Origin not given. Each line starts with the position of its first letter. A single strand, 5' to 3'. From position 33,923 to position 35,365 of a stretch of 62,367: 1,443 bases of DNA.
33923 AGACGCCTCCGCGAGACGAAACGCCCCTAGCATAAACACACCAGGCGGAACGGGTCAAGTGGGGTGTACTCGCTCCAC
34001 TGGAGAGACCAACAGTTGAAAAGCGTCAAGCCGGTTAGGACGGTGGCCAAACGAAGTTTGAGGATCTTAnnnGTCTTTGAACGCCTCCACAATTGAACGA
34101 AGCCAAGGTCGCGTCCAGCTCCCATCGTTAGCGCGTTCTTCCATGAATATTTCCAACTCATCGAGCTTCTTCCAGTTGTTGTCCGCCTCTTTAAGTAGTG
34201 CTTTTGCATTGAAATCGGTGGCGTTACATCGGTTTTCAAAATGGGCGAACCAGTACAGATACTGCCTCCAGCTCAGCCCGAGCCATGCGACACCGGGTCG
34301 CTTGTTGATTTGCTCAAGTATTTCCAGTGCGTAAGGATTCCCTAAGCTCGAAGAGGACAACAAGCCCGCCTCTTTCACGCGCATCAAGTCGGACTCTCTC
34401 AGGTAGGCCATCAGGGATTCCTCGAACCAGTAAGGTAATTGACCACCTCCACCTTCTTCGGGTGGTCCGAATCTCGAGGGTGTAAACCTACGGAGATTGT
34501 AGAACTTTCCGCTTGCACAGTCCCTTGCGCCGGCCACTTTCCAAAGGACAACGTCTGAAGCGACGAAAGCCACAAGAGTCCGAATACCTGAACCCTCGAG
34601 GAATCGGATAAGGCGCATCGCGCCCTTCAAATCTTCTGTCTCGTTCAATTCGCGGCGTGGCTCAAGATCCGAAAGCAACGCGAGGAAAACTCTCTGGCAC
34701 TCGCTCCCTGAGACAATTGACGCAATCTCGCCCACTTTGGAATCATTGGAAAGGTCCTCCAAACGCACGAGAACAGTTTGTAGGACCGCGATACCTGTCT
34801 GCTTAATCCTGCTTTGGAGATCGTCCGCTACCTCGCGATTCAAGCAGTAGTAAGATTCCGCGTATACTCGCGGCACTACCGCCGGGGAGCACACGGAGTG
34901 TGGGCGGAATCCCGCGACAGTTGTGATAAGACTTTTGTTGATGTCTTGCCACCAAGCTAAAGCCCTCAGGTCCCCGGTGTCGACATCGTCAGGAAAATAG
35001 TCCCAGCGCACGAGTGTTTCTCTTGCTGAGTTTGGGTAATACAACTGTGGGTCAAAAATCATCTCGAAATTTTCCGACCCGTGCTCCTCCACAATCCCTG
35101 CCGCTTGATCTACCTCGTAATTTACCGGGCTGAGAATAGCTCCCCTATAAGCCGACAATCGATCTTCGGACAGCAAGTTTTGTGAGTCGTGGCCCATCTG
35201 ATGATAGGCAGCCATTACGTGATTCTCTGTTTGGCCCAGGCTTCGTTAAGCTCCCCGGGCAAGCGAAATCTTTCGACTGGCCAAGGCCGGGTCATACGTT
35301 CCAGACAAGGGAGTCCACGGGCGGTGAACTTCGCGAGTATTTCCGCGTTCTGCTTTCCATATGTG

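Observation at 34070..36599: Candidate undescribed three-gene defence operon: PD-(D/E)XK nuclease - Ser/Thr kinase - putative TIM-barrel protein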

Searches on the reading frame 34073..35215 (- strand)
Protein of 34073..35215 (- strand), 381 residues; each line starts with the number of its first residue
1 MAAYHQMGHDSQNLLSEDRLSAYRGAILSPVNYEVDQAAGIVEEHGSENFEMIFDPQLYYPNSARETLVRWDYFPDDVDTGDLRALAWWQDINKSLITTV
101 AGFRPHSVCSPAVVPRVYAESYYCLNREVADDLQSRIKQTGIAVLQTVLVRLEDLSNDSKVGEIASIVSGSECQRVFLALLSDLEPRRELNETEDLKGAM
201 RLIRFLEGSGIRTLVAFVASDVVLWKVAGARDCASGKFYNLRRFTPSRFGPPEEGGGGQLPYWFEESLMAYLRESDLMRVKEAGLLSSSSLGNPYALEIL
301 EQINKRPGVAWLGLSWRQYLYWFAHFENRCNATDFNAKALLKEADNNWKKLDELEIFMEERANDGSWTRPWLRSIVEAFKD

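Call 6: search_protein_families(library=pfam, proteins=[window:34073-35215:-], max_evalue=1)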
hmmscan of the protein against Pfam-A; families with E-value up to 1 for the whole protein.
window:34073-35215:- (381 aa): 1 family
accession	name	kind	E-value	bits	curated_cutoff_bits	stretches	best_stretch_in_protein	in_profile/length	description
PF22568.1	Tet_C_40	-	0.076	13.6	27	0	26-65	41-80/129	Tetracyclin repressor-like, C-terminal domain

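Call 7: search_protein_families(library=padloc, proteins=[window:34073-35215:-], max_evalue=1)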
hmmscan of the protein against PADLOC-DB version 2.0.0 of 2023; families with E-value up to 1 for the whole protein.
window:34073-35215:- (381 aa): 0 families

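Call 8: search_protein_families(library=ncbifam, proteins=[window:34073-35215:-], max_evalue=1)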
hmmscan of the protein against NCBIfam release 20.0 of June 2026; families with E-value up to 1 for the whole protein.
window:34073-35215:- (381 aa): 1 family
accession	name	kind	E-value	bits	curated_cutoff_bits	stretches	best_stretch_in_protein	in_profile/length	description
TIGR01209.1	TIGR01209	hypoth_equivalog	0.015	14.1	136.9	1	113-202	260-351/375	RNA ligase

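Call 11: find_homologous_proteins(query=window:34073-35215:-)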
Query window:34073-35215:- (381 aa): 1203 proteins with E <= 0.001 among 7870 candidates; the best 120 are listed.
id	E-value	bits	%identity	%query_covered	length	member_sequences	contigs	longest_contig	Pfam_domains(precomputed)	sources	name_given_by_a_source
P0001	9.6e-199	678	76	100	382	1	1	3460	-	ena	-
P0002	7.9e-192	655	74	100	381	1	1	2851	-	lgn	-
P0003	6.6e-184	629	71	100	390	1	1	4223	-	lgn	-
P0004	3.1e-169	581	68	100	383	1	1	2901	-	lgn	-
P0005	6.8e-154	531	60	100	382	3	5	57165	-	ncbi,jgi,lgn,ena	-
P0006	7.3e-154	531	60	100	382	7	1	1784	-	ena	-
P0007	1.2e-153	530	60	100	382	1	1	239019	-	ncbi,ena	-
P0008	2.0e-153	529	58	100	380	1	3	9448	-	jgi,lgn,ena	-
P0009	3.2e-153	528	60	100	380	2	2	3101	-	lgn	-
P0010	1.1e-151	523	58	100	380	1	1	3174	-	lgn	-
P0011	2.3e-151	522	58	100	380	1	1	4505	-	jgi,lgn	-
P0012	9.2e-151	520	59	100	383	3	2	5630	-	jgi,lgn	-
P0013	7.8e-150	517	59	100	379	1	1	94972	-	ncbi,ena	-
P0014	8.7e-148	511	58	99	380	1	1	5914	-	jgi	-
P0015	9.9e-148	510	58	100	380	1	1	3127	-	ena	-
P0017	1.0e-146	507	59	100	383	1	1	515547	-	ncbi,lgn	-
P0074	6.6e-127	442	52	99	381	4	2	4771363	-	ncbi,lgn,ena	-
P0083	5.6e-126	439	53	99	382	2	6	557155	-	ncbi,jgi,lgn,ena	-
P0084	6.0e-126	439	52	99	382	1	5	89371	-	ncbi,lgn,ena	-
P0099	4.1e-124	433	49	99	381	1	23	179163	-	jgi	jgi:hypothetical protein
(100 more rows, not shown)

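Call 14: find_related_loci(query=A1, collection=genome_contigs, flank=8000)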
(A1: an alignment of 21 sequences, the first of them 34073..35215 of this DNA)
Query A1 (381 aa) in genome_contigs; peptide patterns used: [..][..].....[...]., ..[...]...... (x = any residue, [..] = any of these).
77 stretches matched a pattern; 71 encode a relative of the query (tblastn E <= 1e-3); 71 distinct loci.
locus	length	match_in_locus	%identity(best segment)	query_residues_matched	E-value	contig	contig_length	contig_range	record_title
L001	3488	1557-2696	60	1-381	2e-165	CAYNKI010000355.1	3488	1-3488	MAG TPA_asm: uncultured Pirellulales bacterium isolate SRP068000_co1_139 genome assembly, contig: NODE_72088_length_3488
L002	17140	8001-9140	60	1-381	2e-158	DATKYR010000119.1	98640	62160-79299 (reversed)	MAG TPA_asm: Sedimentisphaerales bacterium isolate SMAG_U14224 k141_2763661, whole genome shotgun sequence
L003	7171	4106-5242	56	1-380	9e-146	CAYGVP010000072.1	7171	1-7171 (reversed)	MAG TPA_asm: uncultured Dehalococcoidaceae bacterium isolate ERP119294_co1_343 genome assembly, contig: NODE_15303_lengt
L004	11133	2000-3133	53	1-379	9e-136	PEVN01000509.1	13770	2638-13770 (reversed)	MAG: Armatimonadetes bacterium CG06_land_8_20_14_3_00_66_21 CG06_land_8_20_14_3.00_150_scaffold_4719_c, whole genome sho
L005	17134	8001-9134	53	1-377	5e-131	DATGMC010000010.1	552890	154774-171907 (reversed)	MAG TPA_asm: Bryobacteraceae bacterium isolate SMAG_U9902 k141_178967, whole genome shotgun sequence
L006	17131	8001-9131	52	1-377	4e-131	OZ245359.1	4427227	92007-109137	MAG: Bryobacterales bacterium isolate 32f3a080-5751-40de-a6d1-ae7545ef82b9 genome assembly, chromosome: 1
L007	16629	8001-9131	53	1-377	9e-131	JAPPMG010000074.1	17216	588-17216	MAG: Bryobacterales bacterium isolate RHO3_bin_40 NODE_4968_length_17216_cov_48.012179, whole genome shotgun sequence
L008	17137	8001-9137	51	1-377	9e-130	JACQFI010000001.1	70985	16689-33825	MAG: Planctomycetota bacterium isolate NC_groundwater_1043_Pr1_S-0.65um_64_14 Montesol18_Sp65_coassembly_scaffold_68597,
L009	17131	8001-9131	51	1-377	2e-129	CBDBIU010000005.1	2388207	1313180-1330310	MAG: Bryobacterales bacterium isolate c0d70fe0-7d92-4c0b-a5a7-28c2e51c0e26 genome assembly, contig: contig_5, whole geno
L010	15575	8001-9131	51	1-377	5e-125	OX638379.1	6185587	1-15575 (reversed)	MAG: uncultured Bryobacterales bacterium isolate bca447ce-52f6-4023-9bd2-d2f45ab2d451 genome assembly, chromosome: 1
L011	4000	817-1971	49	1-378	1e-126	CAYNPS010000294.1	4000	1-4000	MAG TPA_asm: uncultured Terriglobales bacterium isolate SRP272529_co1_157 genome assembly, contig: NODE_47961_length_400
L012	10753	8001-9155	49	1-378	2e-124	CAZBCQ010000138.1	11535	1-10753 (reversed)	MAG TPA_asm: uncultured Terriglobales bacterium isolate SRP272529_co2_229 genome assembly, contig: NODE_10176_length_115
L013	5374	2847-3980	51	1-381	5e-124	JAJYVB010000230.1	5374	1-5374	MAG: Deltaproteobacteria bacterium isolate FK1.bin62 NODE_18144_length_5374_cov_1.475700, whole genome shotgun sequence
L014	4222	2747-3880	50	1-377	2e-125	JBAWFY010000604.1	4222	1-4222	MAG: Terracidiphilus sp. isolate MFD04429_ilm_asm_bin3 k127_322040, whole genome shotgun sequence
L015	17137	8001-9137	49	1-377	8e-123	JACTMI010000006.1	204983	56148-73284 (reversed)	MAG: Acidobacteria bacterium isolate BJ1 scaffold_235, whole genome shotgun sequence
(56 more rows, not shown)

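Call 19: predict_structure(alignment_id=A1)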
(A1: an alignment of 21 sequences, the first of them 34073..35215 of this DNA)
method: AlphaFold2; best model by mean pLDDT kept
length: 381 residues; sequences in the alignment: 21
mean_pLDDT: 87.0   pTM: 0.88
mean pLDDT of the five models: 87.0, 82.2, 81.3, 80.5, 73.4
residues with pLDDT >= 90: 233; 70-90: 107; 50-70: 26; < 50: 15
segments of 3 or more residues with pLDDT < 50: 240-247, 252-258
pLDDT, mean of each block of 10 residues (from residue 1): 80 78 87 89 92 91 84 91 93 96 96 93 98 96 97 93 97 96 72 93 96 92 92 73 45 49 88 89 93 93 86 85 90 82 93 85 79 89 50
secondary structure, 60 per line:
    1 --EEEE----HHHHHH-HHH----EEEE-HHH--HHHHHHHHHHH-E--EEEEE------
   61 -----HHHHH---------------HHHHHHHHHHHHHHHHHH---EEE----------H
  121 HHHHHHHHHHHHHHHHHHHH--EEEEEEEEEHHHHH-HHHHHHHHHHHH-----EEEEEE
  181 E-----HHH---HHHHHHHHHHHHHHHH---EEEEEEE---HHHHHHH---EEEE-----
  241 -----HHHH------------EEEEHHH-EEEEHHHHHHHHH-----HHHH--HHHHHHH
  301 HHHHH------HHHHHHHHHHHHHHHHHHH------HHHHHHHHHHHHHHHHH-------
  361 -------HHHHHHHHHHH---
elements in order: E3-6 H11-16 E25-28 H35-45 E50-54 H66-70 H86-103 E107-109 H120-140 E143-151 H152-156 H158-169 E175-181 H193-208 E212-218 H222-228 E232-235 H246-249 E262-265 E270-273 H274-282 H288-291 H294-305 H312-330 H337-353 H368-378

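Call 21: search_solved_structures(query=A1, max_evalue=10)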
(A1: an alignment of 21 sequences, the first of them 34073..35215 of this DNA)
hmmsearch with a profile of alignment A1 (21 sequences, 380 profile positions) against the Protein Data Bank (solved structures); distinct sequences matched with E-value up to 10: 1.
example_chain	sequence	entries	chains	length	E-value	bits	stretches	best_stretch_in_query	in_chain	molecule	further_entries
6ywn_A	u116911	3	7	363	0.0061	18.8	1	244-366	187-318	CutA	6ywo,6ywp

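Call 22: fold_search(model_id=the predicted structure, library=pdb)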
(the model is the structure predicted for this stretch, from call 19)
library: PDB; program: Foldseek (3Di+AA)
matches with E <= 10: 1461; with E <= 0.001: 60
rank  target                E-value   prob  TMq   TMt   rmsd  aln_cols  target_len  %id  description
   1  6rg0_A                4.5e-05  1.00  0.38  0.57   5.5       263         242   10  Structure of pdxj (released 2020-05-13)
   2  3f4n_E                5.5e-05  1.00  0.36  0.53   5.8       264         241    9  Crystal Structure of Pyridoxal Phosphate Biosynthetic Protein PdxJ from Yersinia pestis (released 2008-11-25)
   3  7o5w_BBB              1.4e-04  1.00  0.34  0.48   5.8       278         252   12  Crystal structure of holo-F210W mutant of Hydroxy ketone aldolase (SwHKA)from Sphingomonas wittichii RW1 (released 2022-10-26)
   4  7o5r_A                2.0e-04  1.00  0.34  0.48   6.0       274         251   13  Crystal structure of holo-SwHPA-Mn (hydroxyketoacid aldolase) from Sphingomonas wittichii RW1 (released 2022-10-26)
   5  1ktn_B                2.0e-04  1.00  0.35  0.49   6.6       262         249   11  Structural Genomics, Protein EC1535 (released 2002-08-14)
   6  4b5w_E                2.4e-04  1.00  0.37  0.52   5.6       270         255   10  Crystal structures of divalent metal dependent pyruvate aldolase R70A mutant, HpaI, in complex with pyruvate (released 2012-08-29)
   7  3npw_B                2.4e-04  1.00  0.35  0.50   6.3       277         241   12  In silico designed of an improved Kemp eliminase KE70 mutant by computational design and directed evolution (released 2011-02-09)
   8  3npx_B                2.4e-04  1.00  0.35  0.49   6.9       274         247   12  Optimization of the in silico designed Kemp eliminase KE70 by computational design and directed evolution (released 2011-02-09)
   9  5eky                  2.5e-04  1.00  0.36  0.50   6.6       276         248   11  Crystal structure of deoxyribose-phosphate aldolase from Escherichia coli (K58E-Y96W mutant) (released 2016-05-04)
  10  1ktn_A                2.5e-04  1.00  0.36  0.49   6.6       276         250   11  Structural Genomics, Protein EC1535 (released 2002-08-14)
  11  3gk0_D                3.1e-04  1.00  0.36  0.53   5.3       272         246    9  Crystal structure of pyridoxal phosphate biosynthetic protein from Burkholderia pseudomallei (released 2009-03-17)
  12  2v5k_A                3.2e-04  1.00  0.37  0.51   5.6       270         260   12  Class II aldolase HpcH - magnesium - oxamate complex (released 2007-10-02)
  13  4b5s_A                3.2e-04  1.00  0.36  0.52   5.7       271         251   12  Crystal structures of divalent metal dependent pyruvate aldolase, HpaI, in complex with pyruvate (released 2012-08-29)
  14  1ho1_C                3.2e-04  1.00  0.36  0.52   5.5       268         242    9  CRYSTAL STRUCTURE OF PYRIDOXINE 5'-PHOSPHATE SYNTHASE (released 2001-03-28)
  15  4b5x_B                3.4e-04  1.00  0.38  0.54   5.3       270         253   11  Crystal structures of divalent metal dependent pyruvate aldolase (HpaI), mutant D42A (released 2012-08-29)
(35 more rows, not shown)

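Call 23: find_encoding_contigs(protein=P0007, flank=10000, max_places=2)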
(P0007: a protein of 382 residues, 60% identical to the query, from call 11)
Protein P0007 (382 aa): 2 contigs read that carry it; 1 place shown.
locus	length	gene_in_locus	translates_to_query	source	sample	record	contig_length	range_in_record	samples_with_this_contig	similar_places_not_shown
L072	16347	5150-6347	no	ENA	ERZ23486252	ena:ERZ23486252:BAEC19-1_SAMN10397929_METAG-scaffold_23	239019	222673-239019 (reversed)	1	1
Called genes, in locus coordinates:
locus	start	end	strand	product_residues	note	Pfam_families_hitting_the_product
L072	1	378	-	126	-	?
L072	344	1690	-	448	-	PF00483:NTP_transferase, PF12804:NTP_transf_3, PF01066:CDP-OH_P_transf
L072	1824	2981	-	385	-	PF01658:Inos-1-P_synth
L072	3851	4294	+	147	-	-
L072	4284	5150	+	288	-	PF00069:Pkinase, PF01636:APH (faint), PF07714:PK_Tyr_Ser-Thr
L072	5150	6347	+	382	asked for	-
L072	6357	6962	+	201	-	-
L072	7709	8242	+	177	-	-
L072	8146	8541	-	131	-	-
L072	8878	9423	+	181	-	PF07638:Sigma70_ECF, PF04542:Sigma70_r2, PF08281:Sigma70_r4_2, PF04545:Sigma70_r4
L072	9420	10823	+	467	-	-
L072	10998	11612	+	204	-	PF04542:Sigma70_r2, PF08281:Sigma70_r4_2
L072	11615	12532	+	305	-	-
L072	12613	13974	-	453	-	PF21799:MurD-like_N (weak), PF08245:Mur_ligase_M, PF02875:Mur_ligase_C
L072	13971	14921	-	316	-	PF00215:OMPdecase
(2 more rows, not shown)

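Call 24: find_encoding_contigs(protein=P0074, flank=10000, max_places=2)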
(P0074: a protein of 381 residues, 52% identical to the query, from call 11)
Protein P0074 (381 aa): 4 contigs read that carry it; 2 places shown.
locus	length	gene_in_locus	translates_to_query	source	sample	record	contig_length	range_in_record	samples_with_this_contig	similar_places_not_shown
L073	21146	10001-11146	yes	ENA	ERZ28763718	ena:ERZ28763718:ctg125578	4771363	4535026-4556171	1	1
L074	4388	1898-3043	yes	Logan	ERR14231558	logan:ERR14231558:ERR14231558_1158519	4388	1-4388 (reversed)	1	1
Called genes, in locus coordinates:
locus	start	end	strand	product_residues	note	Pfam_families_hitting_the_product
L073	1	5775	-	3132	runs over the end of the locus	PF04563:RNA_pol_Rpb2_1, PF04561:RNA_pol_Rpb2_2, PF04565:RNA_pol_Rpb2_3, PF10385:RNA_pol_Rpb2_45, PF00562:RNA_pol_Rpb2_6, PF04560:RNA_pol_Rpb2_7, PF04997:RNA_pol_Rpb1_1, PF00623:RNA_pol_Rpb1_2, +3 more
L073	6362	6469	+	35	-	-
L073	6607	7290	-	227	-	PF19051:GFO_IDH_MocA_C2, PF22725:GFO_IDH_MocA_C3 (weak)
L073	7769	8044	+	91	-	-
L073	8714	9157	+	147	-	-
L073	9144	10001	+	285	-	PF00069:Pkinase, PF01636:APH (faint), PF07714:PK_Tyr_Ser-Thr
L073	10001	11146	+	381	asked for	-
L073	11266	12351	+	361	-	PF13166:AAA_13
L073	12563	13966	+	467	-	PF13701:DDE_Tnp_1_4, PF01609:DDE_Tnp_1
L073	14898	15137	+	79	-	-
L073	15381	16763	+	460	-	PF00884:Sulfatase, PF01663:Phosphodiest, PF16347:SGSH_C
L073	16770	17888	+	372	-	PF01244:Peptidase_M19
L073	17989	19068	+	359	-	PF06516:NUP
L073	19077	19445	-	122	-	-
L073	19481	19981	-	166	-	PF00578:AhpC-TSA, PF08534:Redoxin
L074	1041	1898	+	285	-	PF00069:Pkinase, PF01636:APH (faint), PF07714:PK_Tyr_Ser-Thr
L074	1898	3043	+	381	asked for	-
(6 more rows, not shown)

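Call 25: find_encoding_contigs(protein=P0099, flank=10000, max_places=3)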
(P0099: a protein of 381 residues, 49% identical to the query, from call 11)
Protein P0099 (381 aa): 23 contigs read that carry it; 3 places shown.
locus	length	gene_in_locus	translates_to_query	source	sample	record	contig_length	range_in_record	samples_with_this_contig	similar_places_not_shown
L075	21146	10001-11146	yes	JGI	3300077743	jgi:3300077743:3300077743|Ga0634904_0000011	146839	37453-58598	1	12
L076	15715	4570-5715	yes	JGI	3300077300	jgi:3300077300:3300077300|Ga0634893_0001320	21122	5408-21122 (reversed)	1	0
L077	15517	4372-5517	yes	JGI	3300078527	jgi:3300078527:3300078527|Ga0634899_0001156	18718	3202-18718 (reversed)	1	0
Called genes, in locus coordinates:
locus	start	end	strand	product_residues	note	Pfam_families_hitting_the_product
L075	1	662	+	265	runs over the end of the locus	PF06167:Peptidase_M90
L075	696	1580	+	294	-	PF01738:DLH, PF02230:Abhydrolase_2 (weak), PF00326:Peptidase_S9 (faint), PF12146:Hydrolase_4 (faint)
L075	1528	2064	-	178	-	PF07609:DUF1572, PF04978:MST (weak), PF12867:DinB_2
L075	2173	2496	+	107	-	PF05258:DciA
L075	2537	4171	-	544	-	PF00989:PAS, PF13188:PAS_8 (weak), PF08448:PAS_4 (weak), PF13426:PAS_9 (weak), PF00512:HisKA, PF02518:HATPase_c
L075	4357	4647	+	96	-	PF07689:KaiB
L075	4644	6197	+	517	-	PF00154:RecA_N (weak), PF03796:DnaB_C (faint), PF05625:PAXNEB (faint), PF06745:ATPase, PF13481:AAA_25, PF23442:DUF7125 (weak), PF06745:ATPase, PF13481:AAA_25 (weak), +5 more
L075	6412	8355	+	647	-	PF02518:HATPase_c, PF00204:DNA_gyraseB, PF01751:Toprim, PF00986:DNA_gyraseB_C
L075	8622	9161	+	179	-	-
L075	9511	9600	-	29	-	-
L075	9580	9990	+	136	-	PF00069:Pkinase (weak)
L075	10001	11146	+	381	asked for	-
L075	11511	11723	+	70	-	-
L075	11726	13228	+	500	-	-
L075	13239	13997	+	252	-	-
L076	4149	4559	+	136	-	PF00069:Pkinase (weak)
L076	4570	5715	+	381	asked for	-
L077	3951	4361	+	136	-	PF00069:Pkinase (weak)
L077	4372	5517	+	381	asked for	-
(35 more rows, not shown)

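Call 34: fold_search(model_id=the predicted structure, library=viral)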
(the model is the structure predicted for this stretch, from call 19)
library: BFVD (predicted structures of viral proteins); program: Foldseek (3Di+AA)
matches with E <= 10: 544; with E <= 0.001: 4
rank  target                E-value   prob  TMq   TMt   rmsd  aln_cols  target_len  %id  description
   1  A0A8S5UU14            5.7e-04  1.00  0.33  0.32  10.2       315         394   13  Uncharacterized protein [Siphoviridae sp. ctpyK9]
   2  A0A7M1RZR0            6.3e-04  1.00  0.30  0.16   8.5       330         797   11  beta-N-acetylhexosaminidase [uncultured phage cr271_1]
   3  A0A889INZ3            9.5e-04  1.00  0.43  0.38   8.9       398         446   12  (no name in the UniProt tables at hand)
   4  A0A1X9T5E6            9.9e-04  1.00  0.32  0.11  12.2       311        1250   11  Uncharacterized protein [Ranid herpesvirus 3]
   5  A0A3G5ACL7            1.3e-03  1.00  0.39  0.32   5.8       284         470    6  Carbohydrate binding domain-containing protein [Hyperionvirus sp.]
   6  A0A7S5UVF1            1.4e-03  1.00  0.43  0.39  13.3       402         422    9  (no name in the UniProt tables at hand)
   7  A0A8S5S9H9            1.9e-03  1.00  0.48  0.57   6.2       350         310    8  Uncharacterized protein [Myoviridae sp. ctByu2]
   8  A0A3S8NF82            2.3e-03  1.00  0.42  0.52  10.5       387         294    9  Putative queuine tRNA-ribosyltransferase [Sulfolobales Beppu rod-shaped virus 1]
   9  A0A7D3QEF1            2.5e-03  0.98  0.33  0.24  13.9       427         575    6  (no name in the UniProt tables at hand)
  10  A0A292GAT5            2.9e-03  1.00  0.28  0.31   8.0       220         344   13  (no name in the UniProt tables at hand)
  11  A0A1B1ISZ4            3.3e-03  1.00  0.34  0.29   6.8       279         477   10  (no name in the UniProt tables at hand)
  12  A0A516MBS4            3.5e-03  1.00  0.42  0.52   8.4       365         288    9  (no name in the UniProt tables at hand)
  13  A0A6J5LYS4            3.5e-03  1.00  0.41  0.49   9.1       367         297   12  Uncharacterized protein [uncultured Caudovirales phage]
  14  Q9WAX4                4.7e-03  1.00  0.35  0.18   7.1       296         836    8  VChti-1 [Chlorella virus]
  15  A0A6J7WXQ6            6.4e-03  1.00  0.37  0.51   6.0       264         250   11  IolE Sugar phosphate isomerases/epimerases [uncultured Caudovirales phage]
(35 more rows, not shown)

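Call 46: search_protein_families(library=pfam, alignment_id=A3, max_evalue=0.00001)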
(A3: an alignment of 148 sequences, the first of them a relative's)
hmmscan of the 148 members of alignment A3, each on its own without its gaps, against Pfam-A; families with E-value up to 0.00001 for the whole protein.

A. member 1, L027:6211-6729:+ (173 aa): 0 families

B. families by the number of members that match (of 148 scanned): 122 families (the first 25 are shown)
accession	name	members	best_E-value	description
PF00589.27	Phage_integrase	3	1.6e-27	Phage integrase family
PF00005.33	ABC_tran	2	1.7e-50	ABC transporter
PF13304.12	AAA_21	2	4.5e-14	AAA domain, putative AbiEii toxin, Type IV TA system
PF12146.15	Hydrolase_4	2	2e-11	Serine aminopeptidase, S33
PF02463.25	SMC_N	2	3.6e-09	RecF/RecN/SMC N terminal domain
PF14045.11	YIEGIA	1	5.7e-108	YIEGIA protein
PF05711.17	TylF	1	1.9e-99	Macrocin-O-methyltransferase (TylF)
PF00180.25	Iso_dh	1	2.1e-94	Isocitrate/isopropylmalate dehydrogenase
PF20256.3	MoCoBD_2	1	3.1e-85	Molybdopterin cofactor-binding domain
PF02738.23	MoCoBD_1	1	3.1e-79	Molybdopterin cofactor-binding domain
PF02534.20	T4SS-DNA_transf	1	9.3e-78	Type IV secretory system Conjugative DNA transfer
PF00208.27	ELFV_dehydrog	1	1.6e-77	Glutamate/Leucine/Phenylalanine/Valine dehydrogenase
PF02589.21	LUD_dom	1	1.3e-66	LUD domain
PF01610.23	DDE_Tnp_ISL3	1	2.2e-59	Transposase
PF19238.5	Radical_SAM_2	1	4.8e-59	Radical SAM-like domain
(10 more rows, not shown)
